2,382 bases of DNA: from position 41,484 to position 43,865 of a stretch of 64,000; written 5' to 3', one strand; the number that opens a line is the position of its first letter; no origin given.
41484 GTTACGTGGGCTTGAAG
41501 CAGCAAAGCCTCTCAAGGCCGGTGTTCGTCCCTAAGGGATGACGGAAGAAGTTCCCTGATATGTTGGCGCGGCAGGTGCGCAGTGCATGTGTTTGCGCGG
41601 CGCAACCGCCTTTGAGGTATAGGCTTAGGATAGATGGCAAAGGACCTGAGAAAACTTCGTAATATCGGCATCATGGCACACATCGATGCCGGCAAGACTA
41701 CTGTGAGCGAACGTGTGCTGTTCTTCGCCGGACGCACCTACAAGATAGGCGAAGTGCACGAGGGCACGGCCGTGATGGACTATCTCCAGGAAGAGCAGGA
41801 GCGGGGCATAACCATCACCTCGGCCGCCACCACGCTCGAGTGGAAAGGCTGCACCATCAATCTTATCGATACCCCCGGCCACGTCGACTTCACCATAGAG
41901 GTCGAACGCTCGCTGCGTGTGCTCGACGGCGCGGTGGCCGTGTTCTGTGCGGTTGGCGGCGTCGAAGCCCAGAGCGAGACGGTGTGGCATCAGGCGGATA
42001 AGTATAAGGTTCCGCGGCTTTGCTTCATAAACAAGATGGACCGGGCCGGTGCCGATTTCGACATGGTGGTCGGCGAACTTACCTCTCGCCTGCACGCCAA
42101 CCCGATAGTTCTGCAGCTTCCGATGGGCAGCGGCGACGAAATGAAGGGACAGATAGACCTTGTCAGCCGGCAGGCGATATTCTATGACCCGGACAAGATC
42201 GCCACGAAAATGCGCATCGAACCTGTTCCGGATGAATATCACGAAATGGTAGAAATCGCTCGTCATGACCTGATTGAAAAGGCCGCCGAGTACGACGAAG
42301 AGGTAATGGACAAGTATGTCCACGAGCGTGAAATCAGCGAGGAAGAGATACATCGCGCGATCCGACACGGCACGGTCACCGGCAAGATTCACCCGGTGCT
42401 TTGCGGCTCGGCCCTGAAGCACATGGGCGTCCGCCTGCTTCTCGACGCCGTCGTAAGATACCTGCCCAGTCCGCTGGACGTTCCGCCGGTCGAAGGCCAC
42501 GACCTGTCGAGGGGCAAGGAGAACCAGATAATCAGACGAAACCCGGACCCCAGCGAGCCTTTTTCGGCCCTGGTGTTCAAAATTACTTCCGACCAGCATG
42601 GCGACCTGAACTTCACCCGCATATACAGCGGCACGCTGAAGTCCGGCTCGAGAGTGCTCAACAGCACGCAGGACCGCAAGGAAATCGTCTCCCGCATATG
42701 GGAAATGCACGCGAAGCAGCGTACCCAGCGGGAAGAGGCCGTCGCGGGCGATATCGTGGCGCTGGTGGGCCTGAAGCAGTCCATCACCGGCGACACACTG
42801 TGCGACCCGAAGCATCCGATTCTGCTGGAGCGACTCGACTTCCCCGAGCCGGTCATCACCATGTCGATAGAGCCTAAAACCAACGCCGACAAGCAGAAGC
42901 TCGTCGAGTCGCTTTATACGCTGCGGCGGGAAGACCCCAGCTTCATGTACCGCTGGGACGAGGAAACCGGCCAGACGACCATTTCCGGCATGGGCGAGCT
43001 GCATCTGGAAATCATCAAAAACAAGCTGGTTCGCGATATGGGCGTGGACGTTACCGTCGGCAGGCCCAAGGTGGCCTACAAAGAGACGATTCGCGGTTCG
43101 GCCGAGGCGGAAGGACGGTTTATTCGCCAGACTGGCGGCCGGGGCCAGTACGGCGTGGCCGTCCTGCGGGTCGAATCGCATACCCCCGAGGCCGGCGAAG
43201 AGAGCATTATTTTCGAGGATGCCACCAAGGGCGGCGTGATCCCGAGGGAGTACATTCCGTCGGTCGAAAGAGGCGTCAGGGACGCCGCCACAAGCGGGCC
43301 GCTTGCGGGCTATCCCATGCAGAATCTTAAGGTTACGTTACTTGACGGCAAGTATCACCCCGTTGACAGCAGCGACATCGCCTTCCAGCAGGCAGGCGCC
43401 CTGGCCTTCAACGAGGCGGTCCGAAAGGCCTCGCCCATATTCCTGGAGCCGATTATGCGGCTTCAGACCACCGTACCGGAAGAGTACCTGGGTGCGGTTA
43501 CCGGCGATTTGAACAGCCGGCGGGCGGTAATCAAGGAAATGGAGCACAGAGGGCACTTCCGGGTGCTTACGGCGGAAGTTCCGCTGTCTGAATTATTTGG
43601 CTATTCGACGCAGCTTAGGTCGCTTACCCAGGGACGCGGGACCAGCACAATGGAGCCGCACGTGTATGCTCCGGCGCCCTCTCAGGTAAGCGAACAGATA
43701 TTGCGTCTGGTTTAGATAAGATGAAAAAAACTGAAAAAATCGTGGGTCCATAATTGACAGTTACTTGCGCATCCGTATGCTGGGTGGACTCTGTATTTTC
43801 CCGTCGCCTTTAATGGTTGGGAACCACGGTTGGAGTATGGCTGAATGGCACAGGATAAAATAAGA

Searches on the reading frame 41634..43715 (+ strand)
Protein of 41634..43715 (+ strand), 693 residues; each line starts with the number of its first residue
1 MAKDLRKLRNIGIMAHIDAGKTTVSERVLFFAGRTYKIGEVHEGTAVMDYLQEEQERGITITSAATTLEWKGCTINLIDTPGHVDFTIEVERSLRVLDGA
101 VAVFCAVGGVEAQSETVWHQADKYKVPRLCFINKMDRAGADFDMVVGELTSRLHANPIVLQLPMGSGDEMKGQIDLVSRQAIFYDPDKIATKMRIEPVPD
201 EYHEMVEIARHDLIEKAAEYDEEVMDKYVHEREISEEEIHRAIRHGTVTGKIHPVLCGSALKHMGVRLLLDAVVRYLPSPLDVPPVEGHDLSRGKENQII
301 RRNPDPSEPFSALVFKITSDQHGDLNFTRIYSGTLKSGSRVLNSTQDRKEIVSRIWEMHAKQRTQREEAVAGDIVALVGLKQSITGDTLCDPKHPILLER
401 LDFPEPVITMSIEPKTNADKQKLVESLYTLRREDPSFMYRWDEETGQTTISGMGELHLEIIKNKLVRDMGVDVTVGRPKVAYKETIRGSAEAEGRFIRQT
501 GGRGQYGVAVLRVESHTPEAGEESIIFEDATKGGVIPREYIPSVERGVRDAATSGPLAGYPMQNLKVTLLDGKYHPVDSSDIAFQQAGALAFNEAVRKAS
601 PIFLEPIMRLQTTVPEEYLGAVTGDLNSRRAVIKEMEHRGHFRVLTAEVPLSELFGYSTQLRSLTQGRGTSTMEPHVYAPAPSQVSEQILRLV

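Call 46: search_protein_families(library=pfam, proteins=[window:41634-43715:+], max_evalue=0.001)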
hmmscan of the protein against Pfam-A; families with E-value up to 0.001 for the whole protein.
window:41634-43715:+ (693 aa): 6 families
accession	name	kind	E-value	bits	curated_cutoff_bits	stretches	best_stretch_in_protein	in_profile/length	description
PF00009.33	GTP_EFTU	-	4.4e-62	209.5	26.5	1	7-279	2-188/188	Elongation factor Tu GTP binding domain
PF03764.24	EFG_IV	-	2.3e-39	134.4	24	1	478-600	1-121/121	Elongation factor G, domain IV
PF14492.12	EFG_III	-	4.8e-29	100.7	27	1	403-476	1-74/75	Elongation Factor G, domain III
PF00679.30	EFG_C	-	2.2e-27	95.3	27.9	1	603-688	2-88/89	Elongation factor G C-terminus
PF03144.31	GTP_EFTU_D2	-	2.6e-17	63.5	30.3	1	325-390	3-73/73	Elongation factor Tu domain 2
PF22042.2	EF-G_D2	-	1.4e-15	57.6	27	1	309-391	1-83/84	Elongation factor G domain 2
